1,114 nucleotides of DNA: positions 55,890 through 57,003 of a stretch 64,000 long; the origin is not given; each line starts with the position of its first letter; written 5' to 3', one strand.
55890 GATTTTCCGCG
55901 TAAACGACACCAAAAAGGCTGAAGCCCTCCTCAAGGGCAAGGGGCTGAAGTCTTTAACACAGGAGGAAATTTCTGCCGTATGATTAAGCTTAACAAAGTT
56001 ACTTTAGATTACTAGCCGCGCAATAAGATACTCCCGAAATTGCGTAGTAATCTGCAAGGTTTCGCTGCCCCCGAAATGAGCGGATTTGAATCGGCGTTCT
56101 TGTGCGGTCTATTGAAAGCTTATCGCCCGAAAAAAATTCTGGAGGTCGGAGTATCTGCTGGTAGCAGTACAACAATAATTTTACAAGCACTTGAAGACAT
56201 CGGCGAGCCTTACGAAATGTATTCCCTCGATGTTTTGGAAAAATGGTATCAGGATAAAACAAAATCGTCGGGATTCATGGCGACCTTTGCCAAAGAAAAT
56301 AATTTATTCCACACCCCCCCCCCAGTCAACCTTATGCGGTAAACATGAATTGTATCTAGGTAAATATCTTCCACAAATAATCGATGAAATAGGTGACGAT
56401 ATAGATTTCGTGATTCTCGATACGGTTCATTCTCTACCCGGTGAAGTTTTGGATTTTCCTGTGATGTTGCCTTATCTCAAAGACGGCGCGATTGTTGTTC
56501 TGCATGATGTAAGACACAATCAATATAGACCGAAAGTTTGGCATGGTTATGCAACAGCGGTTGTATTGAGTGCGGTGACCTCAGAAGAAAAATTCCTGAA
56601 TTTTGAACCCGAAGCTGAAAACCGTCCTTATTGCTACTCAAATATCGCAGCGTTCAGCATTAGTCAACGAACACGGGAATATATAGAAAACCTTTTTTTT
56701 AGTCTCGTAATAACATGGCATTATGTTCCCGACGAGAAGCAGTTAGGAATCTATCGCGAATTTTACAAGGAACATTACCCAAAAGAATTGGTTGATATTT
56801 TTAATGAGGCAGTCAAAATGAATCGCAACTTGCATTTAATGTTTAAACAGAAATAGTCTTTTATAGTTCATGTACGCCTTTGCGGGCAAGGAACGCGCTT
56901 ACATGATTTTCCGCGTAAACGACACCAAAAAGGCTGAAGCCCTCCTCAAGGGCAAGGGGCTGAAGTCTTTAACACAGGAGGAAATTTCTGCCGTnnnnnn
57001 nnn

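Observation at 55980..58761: Three tandem SAM-methyltransferase paralogs, two interrupted at a conserved poly-C tract: candidate phase-variable genes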

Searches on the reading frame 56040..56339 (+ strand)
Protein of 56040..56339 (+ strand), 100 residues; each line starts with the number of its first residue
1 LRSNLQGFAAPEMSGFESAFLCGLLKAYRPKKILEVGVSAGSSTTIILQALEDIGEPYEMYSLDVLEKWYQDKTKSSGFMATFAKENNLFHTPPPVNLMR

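Call 48: list_cluster_members(proteins=[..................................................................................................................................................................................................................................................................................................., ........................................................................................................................, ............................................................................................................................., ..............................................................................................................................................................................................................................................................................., window:56040-56339:+, window:56191-56853:+, P0120, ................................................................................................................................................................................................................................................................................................, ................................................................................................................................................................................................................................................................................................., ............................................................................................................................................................])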
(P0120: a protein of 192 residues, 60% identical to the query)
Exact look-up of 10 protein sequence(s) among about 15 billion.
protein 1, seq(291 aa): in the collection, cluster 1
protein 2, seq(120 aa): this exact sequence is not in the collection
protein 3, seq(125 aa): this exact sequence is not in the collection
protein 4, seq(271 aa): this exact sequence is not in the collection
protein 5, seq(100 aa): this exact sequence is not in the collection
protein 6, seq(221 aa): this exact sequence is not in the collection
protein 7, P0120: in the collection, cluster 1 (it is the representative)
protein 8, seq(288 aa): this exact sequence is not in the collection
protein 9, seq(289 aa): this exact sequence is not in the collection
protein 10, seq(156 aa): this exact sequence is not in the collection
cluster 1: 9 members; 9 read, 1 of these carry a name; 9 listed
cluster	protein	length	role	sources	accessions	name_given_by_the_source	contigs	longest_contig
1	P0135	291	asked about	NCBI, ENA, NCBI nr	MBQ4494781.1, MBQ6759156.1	MAG: class I SAM-dependent methyltransferase [Selenomonadaceae bacterium] | class I SAM-dependent methyltransferase [Selenomonadaceae bacterium]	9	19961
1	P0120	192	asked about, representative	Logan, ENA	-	-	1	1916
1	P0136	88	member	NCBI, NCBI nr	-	-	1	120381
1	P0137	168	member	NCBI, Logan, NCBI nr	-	-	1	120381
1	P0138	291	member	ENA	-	-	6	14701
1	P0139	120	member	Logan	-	-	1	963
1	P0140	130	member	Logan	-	-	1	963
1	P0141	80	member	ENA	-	-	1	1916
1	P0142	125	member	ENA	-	-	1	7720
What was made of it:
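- Tried and rejected: Not in the collection (call 48).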

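Call 50: find_encoding_contigs(protein=P0135, flank=4000, max_places=10)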
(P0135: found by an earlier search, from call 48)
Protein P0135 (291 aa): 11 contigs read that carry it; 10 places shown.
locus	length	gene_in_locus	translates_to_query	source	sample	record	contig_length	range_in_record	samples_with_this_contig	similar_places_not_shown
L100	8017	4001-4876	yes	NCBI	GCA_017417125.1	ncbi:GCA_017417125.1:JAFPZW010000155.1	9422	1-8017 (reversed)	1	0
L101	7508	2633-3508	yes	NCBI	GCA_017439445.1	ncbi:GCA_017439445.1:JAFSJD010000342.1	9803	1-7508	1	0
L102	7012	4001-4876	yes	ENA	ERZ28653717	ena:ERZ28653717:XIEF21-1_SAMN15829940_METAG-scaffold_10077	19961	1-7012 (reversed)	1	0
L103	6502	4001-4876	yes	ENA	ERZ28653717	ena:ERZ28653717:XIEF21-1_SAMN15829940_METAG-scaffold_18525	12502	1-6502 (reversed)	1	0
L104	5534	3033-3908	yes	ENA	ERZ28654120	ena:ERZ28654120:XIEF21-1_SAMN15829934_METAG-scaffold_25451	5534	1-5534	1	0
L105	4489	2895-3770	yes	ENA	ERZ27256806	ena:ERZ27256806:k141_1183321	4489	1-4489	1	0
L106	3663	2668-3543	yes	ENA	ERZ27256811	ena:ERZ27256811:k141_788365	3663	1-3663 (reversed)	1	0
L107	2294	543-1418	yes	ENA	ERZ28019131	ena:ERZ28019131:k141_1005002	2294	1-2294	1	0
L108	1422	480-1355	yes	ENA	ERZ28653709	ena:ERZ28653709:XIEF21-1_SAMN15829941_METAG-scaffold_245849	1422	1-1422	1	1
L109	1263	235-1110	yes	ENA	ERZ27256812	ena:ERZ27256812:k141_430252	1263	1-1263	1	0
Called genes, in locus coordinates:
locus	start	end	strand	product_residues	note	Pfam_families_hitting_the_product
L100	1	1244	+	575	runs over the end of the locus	PF01855:POR_N, PF12837:Fer4_6 (faint), PF02775:TPP_enzyme_C, PF00037:Fer4 (faint), PF12797:Fer4_2 (faint), PF13237:Fer4_10 (weak), PF14697:Fer4_21 (weak), PF12838:Fer4_7 (faint)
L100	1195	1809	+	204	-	PF01558:POR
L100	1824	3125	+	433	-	PF00501:AMP-binding, PF04443:LuxE (faint), PF14535:AMP-binding_C_2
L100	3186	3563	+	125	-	PF12098:DUF3574 (weak), PF23780:S-AdoMet_lyase (faint)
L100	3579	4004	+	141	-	PF01842:ACT, PF13291:ACT_4 (faint), PF19571:ACT_8, PF22629:ACT_AHAS_ss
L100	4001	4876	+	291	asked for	PF13578:Methyltransf_24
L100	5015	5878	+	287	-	PF13578:Methyltransf_24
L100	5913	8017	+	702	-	PF02811:PHP, PF07733:DNA_pol3_alpha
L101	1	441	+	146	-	PF01558:POR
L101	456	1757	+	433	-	PF00501:AMP-binding, PF04443:LuxE (weak), PF14535:AMP-binding_C_2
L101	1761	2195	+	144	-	PF12098:DUF3574 (weak)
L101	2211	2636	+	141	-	PF01842:ACT, PF13291:ACT_4 (faint), PF19571:ACT_8, PF22629:ACT_AHAS_ss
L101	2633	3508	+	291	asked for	PF13578:Methyltransf_24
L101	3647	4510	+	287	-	PF13578:Methyltransf_24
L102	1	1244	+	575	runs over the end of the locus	PF01855:POR_N, PF12837:Fer4_6 (faint), PF02775:TPP_enzyme_C, PF00037:Fer4 (faint), PF12797:Fer4_2 (faint), PF12838:Fer4_7 (weak), PF13237:Fer4_10 (weak), PF14697:Fer4_21 (weak)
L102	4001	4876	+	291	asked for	PF13578:Methyltransf_24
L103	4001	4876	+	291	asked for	PF13578:Methyltransf_24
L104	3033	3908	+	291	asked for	PF13578:Methyltransf_24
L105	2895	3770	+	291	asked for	PF13578:Methyltransf_24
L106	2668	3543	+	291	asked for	PF13578:Methyltransf_24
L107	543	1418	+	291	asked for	PF13578:Methyltransf_24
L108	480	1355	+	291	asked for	PF13578:Methyltransf_24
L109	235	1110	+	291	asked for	PF13578:Methyltransf_24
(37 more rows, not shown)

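Call 51: find_encoding_contigs(protein=P0142, flank=4000, max_places=5)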
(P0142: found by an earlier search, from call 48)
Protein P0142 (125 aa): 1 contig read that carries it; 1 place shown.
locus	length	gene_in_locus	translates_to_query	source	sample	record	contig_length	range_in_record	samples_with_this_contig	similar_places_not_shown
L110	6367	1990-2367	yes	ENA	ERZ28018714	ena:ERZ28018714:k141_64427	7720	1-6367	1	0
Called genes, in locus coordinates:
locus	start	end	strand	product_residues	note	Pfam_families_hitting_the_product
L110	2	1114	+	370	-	?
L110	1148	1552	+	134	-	-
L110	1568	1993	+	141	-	PF01842:ACT, PF13291:ACT_4 (faint), PF19571:ACT_8, PF22629:ACT_AHAS_ss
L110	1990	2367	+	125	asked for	-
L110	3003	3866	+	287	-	PF13578:Methyltransf_24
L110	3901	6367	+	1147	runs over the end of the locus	PF02811:PHP, PF07733:DNA_pol3_alpha, PF17657:DNA_pol3_finger, PF14579:HHH_6, PF12836:HHH_3 (weak)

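Call 52: find_encoding_contigs(protein=P0139, flank=4000, max_places=5)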
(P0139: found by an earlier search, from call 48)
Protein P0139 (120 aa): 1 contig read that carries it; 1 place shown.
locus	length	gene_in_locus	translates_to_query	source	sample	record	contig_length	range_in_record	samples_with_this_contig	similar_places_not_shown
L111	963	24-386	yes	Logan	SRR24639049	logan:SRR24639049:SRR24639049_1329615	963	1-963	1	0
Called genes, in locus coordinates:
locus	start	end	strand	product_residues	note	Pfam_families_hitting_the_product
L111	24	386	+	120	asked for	-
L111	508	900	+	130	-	-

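Call 53: find_encoding_contigs(protein=P0138, flank=4000, max_places=8)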
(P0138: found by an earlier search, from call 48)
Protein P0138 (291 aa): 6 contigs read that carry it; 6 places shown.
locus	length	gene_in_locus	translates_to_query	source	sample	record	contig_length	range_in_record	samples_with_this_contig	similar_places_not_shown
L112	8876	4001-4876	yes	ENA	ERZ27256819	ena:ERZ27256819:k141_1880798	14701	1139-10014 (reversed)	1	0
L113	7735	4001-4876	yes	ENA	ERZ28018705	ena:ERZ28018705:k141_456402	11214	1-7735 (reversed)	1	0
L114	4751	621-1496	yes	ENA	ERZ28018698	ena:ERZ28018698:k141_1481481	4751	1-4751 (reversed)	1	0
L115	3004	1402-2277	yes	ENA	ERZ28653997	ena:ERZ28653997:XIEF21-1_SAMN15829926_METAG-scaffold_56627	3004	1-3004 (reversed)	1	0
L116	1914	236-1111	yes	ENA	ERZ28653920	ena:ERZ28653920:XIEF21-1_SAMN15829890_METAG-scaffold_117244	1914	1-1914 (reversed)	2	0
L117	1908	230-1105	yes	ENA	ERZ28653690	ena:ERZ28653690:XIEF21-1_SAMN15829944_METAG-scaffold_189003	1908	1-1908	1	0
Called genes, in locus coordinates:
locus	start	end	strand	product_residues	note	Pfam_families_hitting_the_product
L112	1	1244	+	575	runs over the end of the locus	PF01855:POR_N, PF12837:Fer4_6 (faint), PF02775:TPP_enzyme_C, PF00037:Fer4 (faint), PF12797:Fer4_2 (faint), PF13237:Fer4_10 (weak), PF14697:Fer4_21 (weak), PF12838:Fer4_7 (faint)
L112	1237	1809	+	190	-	PF01558:POR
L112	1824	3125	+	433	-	PF00501:AMP-binding, PF04443:LuxE (faint), PF14535:AMP-binding_C_2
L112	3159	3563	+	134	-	PF12098:DUF3574 (weak)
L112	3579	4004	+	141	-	PF01842:ACT, PF13291:ACT_4 (faint), PF19571:ACT_8, PF22629:ACT_AHAS_ss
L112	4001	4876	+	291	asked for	PF13578:Methyltransf_24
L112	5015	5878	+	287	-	PF13578:Methyltransf_24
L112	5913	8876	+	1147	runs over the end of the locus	PF02811:PHP, PF07733:DNA_pol3_alpha, PF17657:DNA_pol3_finger, PF14579:HHH_6, PF12836:HHH_3 (weak)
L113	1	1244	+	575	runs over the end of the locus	PF01855:POR_N, PF12837:Fer4_6 (faint), PF02775:TPP_enzyme_C, PF00037:Fer4 (faint), PF12797:Fer4_2 (faint), PF13237:Fer4_10 (weak), PF14697:Fer4_21 (weak), PF12838:Fer4_7 (faint)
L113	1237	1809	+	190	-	PF01558:POR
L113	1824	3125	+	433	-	PF00501:AMP-binding, PF04443:LuxE (faint), PF14535:AMP-binding_C_2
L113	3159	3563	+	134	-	PF12098:DUF3574 (weak)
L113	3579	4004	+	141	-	PF01842:ACT, PF13291:ACT_4 (faint), PF19571:ACT_8, PF22629:ACT_AHAS_ss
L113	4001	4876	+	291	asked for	PF13578:Methyltransf_24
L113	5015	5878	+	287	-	PF13578:Methyltransf_24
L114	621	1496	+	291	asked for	PF13578:Methyltransf_24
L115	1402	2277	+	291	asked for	PF13578:Methyltransf_24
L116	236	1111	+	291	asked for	PF13578:Methyltransf_24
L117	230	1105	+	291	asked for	PF13578:Methyltransf_24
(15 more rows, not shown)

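Call 67: search_protein_families(library=padloc, proteins=[P0135], max_evalue=0.01)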
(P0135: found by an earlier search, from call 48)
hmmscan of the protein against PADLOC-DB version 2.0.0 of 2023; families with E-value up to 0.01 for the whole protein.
P0135 (291 aa): 0 families

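Call 68: search_protein_families(library=phrogs, proteins=[P0135], max_evalue=0.001)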
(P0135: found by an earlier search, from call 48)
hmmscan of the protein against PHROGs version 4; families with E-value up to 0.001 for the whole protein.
P0135 (291 aa): 1 family
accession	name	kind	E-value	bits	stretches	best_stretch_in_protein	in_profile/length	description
phrog_2675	-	other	5.9e-05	22.7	1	50-185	317-450/599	DNA methyltransferase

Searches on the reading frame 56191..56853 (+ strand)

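Call 67: search_protein_families(library=padloc, proteins=[P0135], max_evalue=0.01)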
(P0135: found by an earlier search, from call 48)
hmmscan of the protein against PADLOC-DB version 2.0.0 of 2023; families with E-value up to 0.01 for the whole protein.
P0135 (291 aa): 0 families

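Call 68: search_protein_families(library=phrogs, proteins=[P0135], max_evalue=0.001)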
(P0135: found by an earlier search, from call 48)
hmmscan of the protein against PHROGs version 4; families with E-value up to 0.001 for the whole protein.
P0135 (291 aa): 1 family
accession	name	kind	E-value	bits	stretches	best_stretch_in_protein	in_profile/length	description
phrog_2675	-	other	5.9e-05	22.7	1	50-185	317-450/599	DNA methyltransferase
